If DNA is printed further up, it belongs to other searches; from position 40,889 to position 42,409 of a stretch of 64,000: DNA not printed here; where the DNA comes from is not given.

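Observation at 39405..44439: GT-C glycosyltransferase co-transcribed with a UDP-galactopyranose-mutase-like flavoenzyme, divergent from a DUF2298 YYY membrane protein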

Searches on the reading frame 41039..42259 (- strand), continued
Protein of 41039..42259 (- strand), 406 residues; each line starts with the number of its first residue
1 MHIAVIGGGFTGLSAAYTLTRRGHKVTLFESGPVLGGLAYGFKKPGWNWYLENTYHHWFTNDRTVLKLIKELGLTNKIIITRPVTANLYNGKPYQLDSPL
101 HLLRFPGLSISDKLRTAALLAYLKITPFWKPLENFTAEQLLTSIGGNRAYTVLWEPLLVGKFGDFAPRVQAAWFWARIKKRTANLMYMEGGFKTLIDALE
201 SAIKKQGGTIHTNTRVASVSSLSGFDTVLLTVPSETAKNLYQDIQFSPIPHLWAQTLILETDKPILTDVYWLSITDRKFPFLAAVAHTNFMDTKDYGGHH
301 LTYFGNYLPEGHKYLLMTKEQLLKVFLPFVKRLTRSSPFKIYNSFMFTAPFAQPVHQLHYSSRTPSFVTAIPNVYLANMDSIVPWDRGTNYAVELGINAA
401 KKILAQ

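Call 30: find_homologous_proteins(query=L074:1474-2754:+, max_evalue=1e-10)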
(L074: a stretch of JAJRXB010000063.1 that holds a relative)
Query L074:1474-2754:+ (427 aa): 8000 proteins with E <= 1e-10 among 8000 candidates; the best 120 are listed.
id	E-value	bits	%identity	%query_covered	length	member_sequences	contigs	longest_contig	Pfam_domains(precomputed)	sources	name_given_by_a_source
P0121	2.2e-297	1004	100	100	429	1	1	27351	PF01946.24,PF01266.31,PF01593.31,PF13450.13,PF00890.31,PF07992.21,PF00070.34,PF03486.21,PF12831.14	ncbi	-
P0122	5.2e-260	881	86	100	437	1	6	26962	PF01946.24,PF01266.31,PF01593.31,PF13450.13,PF00890.31,PF07992.21,PF00070.34,PF03486.21,PF12831.14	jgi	jgi:protoporphyrinogen oxidase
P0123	7.8e-256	867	85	97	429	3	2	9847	PF01266.31,PF01593.31,PF13450.13,PF00890.31,PF07992.21,PF00070.34,PF03486.21,PF01494.26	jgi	jgi:protoporphyrinogen oxidase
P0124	3.3e-253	858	83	100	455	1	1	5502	PF01946.24,PF01266.31,PF01593.31,PF13450.13,PF00890.31,PF07992.21,PF00070.34,PF03486.21,PF01494.26,PF12831.14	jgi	-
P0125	9.7e-253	857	85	100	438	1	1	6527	PF01946.24,PF01266.31,PF01593.31,PF13450.13,PF00890.31,PF07992.21,PF00070.34,PF03486.21,PF12831.14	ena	-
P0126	5.4e-252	854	83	100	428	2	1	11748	PF01266.31,PF01593.31,PF13450.13,PF00890.31,PF07992.21,PF00070.34,PF03486.21,PF12831.14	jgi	jgi:protoporphyrinogen oxidase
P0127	5.4e-252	854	83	100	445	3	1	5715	PF01266.31,PF01593.31,PF13450.13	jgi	jgi:protoporphyrinogen oxidase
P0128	1.9e-250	849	83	100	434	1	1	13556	PF01266.31,PF01593.31,PF13450.13,PF00890.31,PF07992.21,PF12831.14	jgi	jgi:protoporphyrinogen oxidase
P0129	4.7e-250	848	83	97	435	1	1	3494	PF01266.31,PF01593.31,PF13450.13,PF00890.31,PF07992.21,PF00070.34,PF03486.21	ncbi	-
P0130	9.7e-250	847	83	100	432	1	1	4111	PF01946.24,PF01266.31,PF01593.31,PF13450.13,PF00890.31,PF07992.21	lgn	-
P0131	1.0e-249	847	83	100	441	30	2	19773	PF01266.31,PF01593.31,PF13450.13,PF00890.31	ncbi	-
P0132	2.9e-249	845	82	100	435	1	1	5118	PF01946.24,PF01266.31,PF01593.31,PF13450.13,PF00890.31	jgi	jgi:protoporphyrinogen oxidase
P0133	7.0e-249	844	81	100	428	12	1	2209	PF01946.24,PF01266.31,PF01593.31,PF13450.13,PF00890.31,PF07992.21,PF00070.34,PF12831.14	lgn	-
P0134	2.1e-248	842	83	100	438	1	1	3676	PF01946.24,PF01266.31,PF01593.31,PF13450.13,PF00890.31,PF07992.21,PF00070.34,PF03486.21,PF12831.14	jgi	-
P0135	3.9e-247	838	82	100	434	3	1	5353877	PF01266.31,PF01593.31,PF13450.13,PF00890.31,PF07992.21,PF00070.34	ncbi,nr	ncbi:MAG: NAD(P)/FAD-dependent oxidoreductase [Anaerolineales bacterium]|nr:MAG: NAD(P)/FAD-dependen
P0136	1.8e-246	836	82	100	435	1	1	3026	PF01946.24,PF01266.31,PF01593.31,PF13450.13,PF07992.21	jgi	jgi:protoporphyrinogen oxidase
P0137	6.0e-246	834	82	100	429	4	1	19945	PF01266.31,PF01593.31,PF13450.13,PF00890.31,PF07992.21,PF00070.34,PF03486.21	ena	-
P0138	8.5e-246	834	82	100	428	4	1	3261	PF01266.31,PF01593.31,PF13450.13,PF00890.31,PF07992.21,PF12831.14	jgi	jgi:protoporphyrinogen oxidase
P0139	8.0e-245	831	81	100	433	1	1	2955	PF01946.24,PF01266.31,PF01593.31,PF13450.13,PF00890.31,PF07992.21,PF12831.14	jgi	jgi:protoporphyrinogen oxidase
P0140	1.9e-244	829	81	100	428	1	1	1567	PF01266.31,PF01593.31,PF13450.13,PF00890.31,PF07992.21,PF00070.34,PF03486.21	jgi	jgi:protoporphyrinogen oxidase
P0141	3.1e-244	829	81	100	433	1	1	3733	PF01946.24,PF01266.31,PF01593.31,PF13450.13,PF00890.31,PF07992.21,PF12831.14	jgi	jgi:protoporphyrinogen oxidase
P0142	6.2e-244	828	81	100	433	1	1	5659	PF01946.24,PF01266.31,PF01593.31,PF13450.13,PF00890.31,PF07992.21,PF12831.14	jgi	jgi:protoporphyrinogen oxidase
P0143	1.2e-242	823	81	100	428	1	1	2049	PF01946.24,PF01266.31,PF01593.31,PF13450.13,PF00890.31,PF07992.21,PF12831.14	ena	-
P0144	1.6e-242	823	81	100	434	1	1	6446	PF01266.31,PF01593.31,PF13450.13,PF00890.31,PF07992.21,PF00070.34,PF03486.21,PF12831.14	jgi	-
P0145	4.4e-242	822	80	100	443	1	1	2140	PF01946.24,PF01266.31,PF01593.31,PF13450.13,PF00890.31,PF07992.21,PF12831.14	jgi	jgi:protoporphyrinogen oxidase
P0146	3.8e-240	815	80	100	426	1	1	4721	PF01266.31,PF01593.31,PF13450.13,PF00890.31,PF07992.21,PF00070.34,PF03486.21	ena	-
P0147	4.9e-230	782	76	96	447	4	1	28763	PF01266.31,PF01593.31,PF13450.13,PF00890.31,PF07992.21,PF03486.21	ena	-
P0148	1.1e-228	777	75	100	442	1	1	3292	PF01946.24,PF01266.31,PF01593.31,PF13450.13,PF00890.31,PF00070.34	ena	-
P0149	2.0e-228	777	75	100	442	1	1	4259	PF01946.24,PF01266.31,PF01593.31,PF13450.13,PF00890.31,PF00070.34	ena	-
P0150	4.4e-228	775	75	100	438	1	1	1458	PF01266.31,PF01593.31,PF13450.13,PF00890.31,PF07992.21,PF00070.34,PF03486.21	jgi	jgi:protoporphyrinogen oxidase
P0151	1.2e-227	774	74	100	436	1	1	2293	PF01266.31,PF01593.31,PF13450.13,PF00890.31,PF07992.21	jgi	jgi:protoporphyrinogen oxidase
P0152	1.5e-227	774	74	100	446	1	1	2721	PF01266.31,PF01593.31,PF13450.13,PF00890.31,PF07992.21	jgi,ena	-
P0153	2.4e-227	773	74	100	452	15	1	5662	PF01946.24,PF01266.31,PF01593.31,PF13450.13,PF00890.31,PF07992.21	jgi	-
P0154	3.7e-226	769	75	100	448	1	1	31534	PF01946.24,PF01266.31,PF01593.31,PF13450.13,PF00890.31,PF07992.21,PF12831.14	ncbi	-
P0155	4.3e-224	762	73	100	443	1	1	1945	PF01266.31,PF01593.31,PF13450.13,PF00890.31,PF07992.21,PF00070.34,PF03486.21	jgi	jgi:protoporphyrinogen oxidase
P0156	6.3e-224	762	74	100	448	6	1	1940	PF01946.24,PF01266.31,PF01593.31,PF13450.13,PF00890.31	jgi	jgi:protoporphyrinogen oxidase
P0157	6.2e-223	758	73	100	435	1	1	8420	PF01266.31,PF01593.31,PF13450.13,PF00890.31,PF07992.21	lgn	-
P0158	1.3e-222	757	74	100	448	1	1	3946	PF01946.24,PF01266.31,PF01593.31,PF13450.13,PF00890.31,PF00070.34,PF03486.21,PF12831.14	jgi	jgi:protoporphyrinogen oxidase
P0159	2.7e-222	756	76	100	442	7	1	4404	PF01946.24,PF01266.31,PF01593.31,PF13450.13,PF00890.31,PF07992.21,PF00070.34,PF03486.21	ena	-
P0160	8.1e-222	755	74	100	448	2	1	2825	PF01946.24,PF01266.31,PF01593.31,PF13450.13,PF00890.31,PF07992.21,PF00070.34,PF03486.21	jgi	jgi:protoporphyrinogen oxidase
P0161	2.0e-221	753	72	100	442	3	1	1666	PF01266.31,PF01593.31,PF13450.13,PF07992.21,PF00070.34,PF03486.21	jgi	-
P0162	4.3e-221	752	72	96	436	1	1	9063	PF01266.31,PF01593.31,PF13450.13,PF07992.21,PF00070.34,PF03486.21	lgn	-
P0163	6.0e-221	752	73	100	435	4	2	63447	PF01266.31,PF01593.31,PF13450.13,PF00070.34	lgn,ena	-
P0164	2.0e-220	750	73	100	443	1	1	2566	PF01946.24,PF01266.31,PF01593.31,PF13450.13,PF00890.31,PF00070.34,PF03486.21,PF12831.14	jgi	jgi:protoporphyrinogen oxidase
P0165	2.8e-220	750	73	100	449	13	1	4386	PF01266.31,PF01593.31,PF13450.13,PF00890.31,PF07992.21,PF00070.34,PF03486.21,PF12831.14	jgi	jgi:protoporphyrinogen oxidase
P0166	3.0e-220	750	73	100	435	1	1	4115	PF01266.31,PF01593.31,PF13450.13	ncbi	-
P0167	7.1e-220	748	72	100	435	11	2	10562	PF01266.31,PF01593.31,PF13450.13,PF00890.31,PF07992.21,PF03486.21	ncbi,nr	ncbi:MAG: NAD(P)/FAD-dependent oxidoreductase [Anaerolineae bacterium]|nr:NAD(P)/FAD-dependent oxido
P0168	1.3e-219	748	74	100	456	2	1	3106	PF01266.31,PF01593.31,PF13450.13,PF00890.31,PF07992.21,PF00070.34,PF03486.21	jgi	jgi:protoporphyrinogen oxidase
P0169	2.0e-219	747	72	100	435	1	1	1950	PF01266.31,PF01593.31,PF13450.13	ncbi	ncbi:MAG: NAD(P)/FAD-dependent oxidoreductase [Anaerolineae bacterium]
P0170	3.1e-219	746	73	100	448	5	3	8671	PF01266.31,PF01593.31,PF13450.13,PF00890.31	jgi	jgi:protoporphyrinogen oxidase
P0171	4.0e-219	746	73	100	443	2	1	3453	PF01266.31,PF01593.31,PF13450.13,PF00890.31,PF07992.21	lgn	-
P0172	8.5e-219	745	72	96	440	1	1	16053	PF01266.31,PF01593.31,PF13450.13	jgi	jgi:protoporphyrinogen oxidase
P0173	1.1e-218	745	72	96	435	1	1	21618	PF01266.31,PF01593.31,PF13450.13,PF03486.21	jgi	jgi:protoporphyrinogen oxidase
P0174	8.0e-218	742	72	100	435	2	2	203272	PF01266.31,PF01593.31,PF13450.13,PF00890.31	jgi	-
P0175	2.6e-217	740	73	100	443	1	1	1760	PF01266.31,PF01593.31,PF13450.13,PF00890.31,PF07992.21,PF00070.34,PF03486.21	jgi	jgi:protoporphyrinogen oxidase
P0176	4.8e-217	739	72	99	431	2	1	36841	PF01266.31,PF01593.31,PF13450.13,PF00890.31,PF07992.21,PF00070.34,PF03486.21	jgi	jgi:protoporphyrinogen oxidase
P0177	5.5e-217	739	72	100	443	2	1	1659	PF01946.24,PF01266.31,PF01593.31,PF13450.13,PF00890.31,PF07992.21,PF12831.14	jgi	jgi:protoporphyrinogen oxidase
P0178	2.4e-216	737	72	100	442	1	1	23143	PF01266.31,PF01593.31,PF13450.13,PF00890.31,PF07992.21,PF12831.14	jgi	jgi:protoporphyrinogen oxidase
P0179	4.8e-216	736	72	100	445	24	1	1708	PF01946.24,PF01266.31,PF01593.31,PF13450.13,PF00890.31,PF07992.21,PF00070.34,PF03486.21,PF12831.14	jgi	jgi:protoporphyrinogen oxidase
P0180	1.0e-215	735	71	96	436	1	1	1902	PF01266.31,PF01593.31,PF13450.13,PF07992.21,PF03486.21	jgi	jgi:protoporphyrinogen oxidase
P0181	1.5e-215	734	71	96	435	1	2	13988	PF01266.31,PF01593.31,PF13450.13,PF07992.21,PF00070.34,PF03486.21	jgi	jgi:protoporphyrinogen oxidase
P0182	5.0e-215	732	72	100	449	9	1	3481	PF01946.24,PF01266.31,PF01593.31,PF13450.13,PF00890.31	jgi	jgi:protoporphyrinogen oxidase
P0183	3.7e-214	730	71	99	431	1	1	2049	PF01266.31,PF01593.31,PF13450.13,PF00890.31,PF07992.21,PF00070.34,PF03486.21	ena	-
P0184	3.3e-213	726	71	96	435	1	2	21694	PF01946.24,PF01266.31,PF01593.31,PF13450.13,PF00890.31,PF03486.21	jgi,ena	-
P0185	3.2e-212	723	72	100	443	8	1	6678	PF01266.31,PF01593.31,PF13450.13,PF00890.31,PF03486.21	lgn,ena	-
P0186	6.0e-211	719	68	100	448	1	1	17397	PF01266.31,PF01593.31,PF13450.13,PF00890.31,PF07992.21,PF12831.14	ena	-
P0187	1.1e-210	718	70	99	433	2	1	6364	PF01266.31,PF01593.31,PF13450.13,PF00890.31,PF07992.21,PF12831.14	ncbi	-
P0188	1.6e-210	718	72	99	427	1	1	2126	PF01266.31,PF01593.31,PF13450.13,PF00890.31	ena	-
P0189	1.8e-210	717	71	100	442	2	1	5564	PF01266.31,PF01593.31,PF13450.13,PF00890.31,PF12831.14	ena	-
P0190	1.9e-210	717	72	99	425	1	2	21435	PF01266.31,PF01593.31,PF13450.13,PF00890.31,PF07992.21,PF03486.21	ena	-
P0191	2.0e-210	717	72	99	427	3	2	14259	PF01266.31,PF01593.31,PF13450.13,PF00890.31,PF07992.21,PF00070.34,PF13454.13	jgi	-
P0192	2.1e-210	717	73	99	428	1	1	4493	PF01266.31,PF01593.31,PF13450.13,PF00890.31,PF07992.21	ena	-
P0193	3.4e-210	716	72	99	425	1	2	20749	PF01266.31,PF01593.31,PF13450.13,PF00890.31,PF07992.21,PF03486.21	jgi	-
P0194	5.1e-210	716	73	99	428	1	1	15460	PF01266.31,PF01593.31,PF13450.13,PF00890.31,PF07992.21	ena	-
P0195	5.3e-210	716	72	99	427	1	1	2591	PF01266.31,PF01593.31,PF13450.13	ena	-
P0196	6.1e-210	716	73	99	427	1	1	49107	PF01266.31,PF01593.31,PF13450.13,PF00890.31,PF07992.21,PF03486.21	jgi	jgi:protoporphyrinogen oxidase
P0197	8.2e-210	715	72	99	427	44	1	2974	PF01266.31,PF01593.31,PF13450.13,PF00890.31,PF03486.21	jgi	jgi:protoporphyrinogen oxidase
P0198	2.0e-209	714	69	99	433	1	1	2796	PF01266.31,PF01593.31,PF13450.13,PF00890.31,PF07992.21,PF00070.34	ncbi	ncbi:MAG: NAD(P)/FAD-dependent oxidoreductase [Chloroflexota bacterium]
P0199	3.3e-209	713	72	99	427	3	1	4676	PF01266.31,PF01593.31,PF13450.13,PF00890.31,PF07992.21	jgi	-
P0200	4.4e-209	713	72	99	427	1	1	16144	PF01266.31,PF01593.31,PF13450.13,PF00890.31,PF07992.21,PF00070.34,PF03486.21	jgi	jgi:protoporphyrinogen oxidase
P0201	5.6e-209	712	72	99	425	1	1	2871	PF01266.31,PF01593.31,PF13450.13,PF00890.31,PF07992.21,PF03486.21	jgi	-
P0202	1.0e-208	712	72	99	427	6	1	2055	PF01266.31,PF01593.31,PF13450.13,PF03486.21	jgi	jgi:protoporphyrinogen oxidase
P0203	2.4e-208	710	72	99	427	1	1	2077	PF01266.31,PF01593.31,PF13450.13,PF00890.31,PF07992.21,PF03486.21,PF12831.14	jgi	jgi:protoporphyrinogen oxidase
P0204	2.4e-208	710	72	99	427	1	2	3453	PF01266.31,PF01593.31,PF13450.13,PF00890.31,PF07992.21,PF00070.34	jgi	-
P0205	8.2e-208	709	72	99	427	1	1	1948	PF01266.31,PF01593.31,PF13450.13,PF00890.31,PF07992.21,PF00070.34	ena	-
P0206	1.1e-207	708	71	100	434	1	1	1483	PF01266.31,PF01593.31,PF13450.13,PF00890.31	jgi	jgi:protoporphyrinogen oxidase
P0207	2.3e-207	707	68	100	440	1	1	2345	PF01266.31,PF01593.31,PF13450.13,PF07992.21,PF00070.34,PF12831.14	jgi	jgi:protoporphyrinogen oxidase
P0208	4.3e-207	706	71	99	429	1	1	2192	PF01266.31,PF01593.31,PF13450.13,PF03486.21,PF13454.13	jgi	jgi:protoporphyrinogen oxidase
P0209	4.5e-207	706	72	99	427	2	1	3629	PF01266.31,PF01593.31,PF13450.13,PF00890.31,PF07992.21,PF03486.21,PF12831.14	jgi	jgi:protoporphyrinogen oxidase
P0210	8.5e-207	705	68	99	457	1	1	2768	PF01266.31,PF01593.31,PF13450.13,PF00890.31,PF07992.21,PF00070.34,PF03486.21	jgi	jgi:protoporphyrinogen oxidase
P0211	1.1e-206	705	72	99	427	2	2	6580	PF01266.31,PF01593.31,PF13450.13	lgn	-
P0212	1.3e-206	705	68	99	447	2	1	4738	PF01266.31,PF01593.31,PF13450.13,PF00890.31,PF07992.21,PF00070.34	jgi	jgi:protoporphyrinogen oxidase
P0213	5.4e-206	703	71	99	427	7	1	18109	PF01266.31,PF01593.31,PF13450.13,PF00890.31,PF07992.21,PF00070.34,PF03486.21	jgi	jgi:protoporphyrinogen oxidase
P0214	3.4e-205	700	69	96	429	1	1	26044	PF01266.31,PF01593.31,PF13450.13,PF00890.31,PF07992.21,PF12831.14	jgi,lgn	jgi:protoporphyrinogen oxidase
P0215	4.8e-203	693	70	99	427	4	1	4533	PF01266.31,PF01593.31,PF13450.13,PF00890.31,PF07992.21,PF03486.21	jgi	jgi:protoporphyrinogen oxidase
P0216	2.0e-202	691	67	99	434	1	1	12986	PF01266.31,PF01593.31,PF13450.13,PF00890.31,PF07992.21,PF00070.34,PF03486.21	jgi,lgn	jgi:protoporphyrinogen oxidase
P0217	4.0e-202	690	68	100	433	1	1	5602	PF01266.31,PF01593.31,PF13450.13,PF00890.31,PF07992.21,PF00070.34,PF03486.21,PF12831.14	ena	-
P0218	9.5e-201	685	69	99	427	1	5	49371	PF01266.31,PF01593.31,PF13450.13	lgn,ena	-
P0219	1.7e-200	685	68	100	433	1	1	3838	PF01266.31,PF01593.31,PF13450.13,PF00890.31,PF07992.21,PF00070.34,PF03486.21,PF12831.14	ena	-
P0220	2.0e-200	684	69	95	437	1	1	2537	PF01266.31,PF01593.31,PF13450.13,PF03486.21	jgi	jgi:protoporphyrinogen oxidase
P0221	6.9e-200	683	68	99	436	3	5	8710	PF01266.31,PF01593.31,PF13450.13,PF00890.31,PF07992.21,PF00070.34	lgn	-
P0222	8.8e-200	682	66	99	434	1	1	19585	PF01266.31,PF01593.31,PF13450.13,PF00890.31,PF07992.21,PF00070.34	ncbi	-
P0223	1.1e-199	682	68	100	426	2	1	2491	PF01946.24,PF01266.31,PF01593.31,PF13450.13,PF00890.31,PF00070.34,PF03486.21,PF12831.14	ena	-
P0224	1.4e-199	682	68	96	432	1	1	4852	PF01266.31,PF01593.31,PF13450.13,PF00890.31,PF03486.21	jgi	jgi:protoporphyrinogen oxidase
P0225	1.8e-199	681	68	99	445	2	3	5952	PF01266.31,PF01593.31,PF13450.13,PF00890.31,PF07992.21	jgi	-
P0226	1.8e-199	681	67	99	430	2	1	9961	PF01266.31,PF01593.31,PF13450.13,PF00890.31,PF07992.21,PF00070.34,PF03486.21,PF12831.14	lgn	-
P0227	2.2e-199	681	67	100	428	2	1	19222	PF01266.31,PF01593.31,PF13450.13,PF00890.31,PF07992.21,PF13454.13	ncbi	-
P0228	5.5e-199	680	67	99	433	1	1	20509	PF01266.31,PF01593.31,PF13450.13,PF00890.31,PF07992.21,PF00070.34,PF12831.14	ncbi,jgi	jgi:protoporphyrinogen oxidase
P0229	8.5e-199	679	68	99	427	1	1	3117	PF01266.31,PF01593.31,PF13450.13,PF00890.31,PF07992.21,PF03486.21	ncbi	-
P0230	4.5e-198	677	66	99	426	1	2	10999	PF01266.31,PF01593.31,PF13450.13,PF07992.21,PF00070.34,PF03486.21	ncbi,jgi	-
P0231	4.8e-198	676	67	99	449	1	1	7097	PF01266.31,PF01593.31,PF13450.13,PF00890.31,PF00070.34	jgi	-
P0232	1.2e-197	675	67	99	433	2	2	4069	PF01266.31,PF01593.31,PF13450.13,PF00890.31,PF07992.21,PF00070.34,PF03486.21,PF12831.14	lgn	-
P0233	1.4e-197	675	67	99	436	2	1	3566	PF01266.31,PF01593.31,PF13450.13,PF00890.31,PF07992.21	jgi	jgi:protoporphyrinogen oxidase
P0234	1.6e-197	675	65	100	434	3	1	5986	PF01266.31,PF01593.31,PF13450.13,PF00890.31,PF07992.21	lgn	-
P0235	2.2e-197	674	65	99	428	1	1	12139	PF01266.31,PF01593.31,PF13450.13,PF00890.31,PF07992.21,PF03486.21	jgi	-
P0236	3.7e-197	674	67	99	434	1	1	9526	PF01266.31,PF01593.31,PF13450.13,PF00890.31,PF07992.21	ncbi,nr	ncbi:MAG: NAD(P)/FAD-dependent oxidoreductase [Chloroflexi bacterium]|nr:NAD(P)/FAD-dependent oxidor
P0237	4.4e-197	673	67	99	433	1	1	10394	PF01266.31,PF01593.31,PF13450.13,PF00890.31,PF07992.21,PF00070.34,PF12831.14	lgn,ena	-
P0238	6.7e-197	673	67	99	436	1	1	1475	PF01266.31,PF01593.31,PF13450.13,PF07992.21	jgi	jgi:protoporphyrinogen oxidase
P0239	1.9e-196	671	65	95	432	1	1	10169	PF01266.31,PF01593.31,PF13450.13,PF00890.31,PF07992.21,PF00070.34,PF03486.21,PF12831.14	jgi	-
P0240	2.8e-196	671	65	99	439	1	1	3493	PF01266.31,PF01593.31,PF13450.13,PF00890.31,PF07992.21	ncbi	-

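Call 35: search_solved_structures(query=A2, max_evalue=0.001, show_alignments=0)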
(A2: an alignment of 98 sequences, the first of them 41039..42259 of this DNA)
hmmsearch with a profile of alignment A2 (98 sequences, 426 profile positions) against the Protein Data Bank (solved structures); distinct sequences matched with E-value up to 0.001: 143 (the best 60 are shown).
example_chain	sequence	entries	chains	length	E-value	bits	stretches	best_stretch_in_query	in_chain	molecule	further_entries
3nrn_A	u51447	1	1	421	5.8e-15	58.4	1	1-267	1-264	uncharacterized protein PF1083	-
1sez_A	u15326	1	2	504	1.4e-12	50.5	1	2-167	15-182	Protoporphyrinogen oxidase, mitochondrial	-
5mog_A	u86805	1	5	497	2.1e-12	49.9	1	2-81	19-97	Phytoene dehydrogenase, chloroplastic/chromoplastic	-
9rvj_A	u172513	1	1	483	3.6e-12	49.2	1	2-278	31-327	Tetrapodal ancestor of L-amino acid oxidase: Q225H - W377I double mutant with phenylalanin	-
9run_A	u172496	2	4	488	4.1e-12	49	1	2-277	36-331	Tetrapodal ancestor of L-amino acid oxidase: Q225H-W377I double mutant | Tetrapodal ancestor of L-amino acid oxidases: W377I mutant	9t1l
9qs1_A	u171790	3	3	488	4.1e-12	49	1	2-277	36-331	Tetrapodal ancestor of L-amino acis oxidases | Tetrapodal ancestor of L-amino acid oxidases | Tetrapodal ancestor of L-amino acid oxidases co-crystallised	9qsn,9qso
9rum_A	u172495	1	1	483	4.2e-12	48.9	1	2-277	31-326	Tetrapodal ancestor of L-amino acid oxidase: Q225A mutant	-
5z2g_A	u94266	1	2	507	4.4e-12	48.9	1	2-106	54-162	L-amino acid oxidase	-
9rvh_A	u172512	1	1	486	4.4e-12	48.9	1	2-277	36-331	Tetrapodal ancestor of L-amino acid oxidase: Q225A-Loop (P361-PREGA-L367) mutant with phen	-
9t73_B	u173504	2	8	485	4.8e-12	48.7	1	2-276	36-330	Tetrapodal ancestor of L-amino acid oxidases: I224A-Q225H-P361-PREGA-L367 bound to phenyla | Tetrapodal ancestor of L-amino acid oxidase: I224A-Q225H-P361-PREGA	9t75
3lov_A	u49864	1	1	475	1.3e-11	47.3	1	3-84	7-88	Protoporphyrinogen oxidase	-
4e0v_A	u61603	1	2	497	1.9e-11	46.8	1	2-54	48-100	L-amino-acid oxidase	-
5ts5_A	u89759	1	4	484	2.5e-11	46.4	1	2-52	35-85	Amine oxidase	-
1reo_A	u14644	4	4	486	2.8e-11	46.2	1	2-54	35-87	AHPLAAO | L-amino acid oxidase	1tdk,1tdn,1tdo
2z5y_A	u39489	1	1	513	4.9e-11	45.4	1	2-273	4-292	Amine oxidase [flavin-containing] A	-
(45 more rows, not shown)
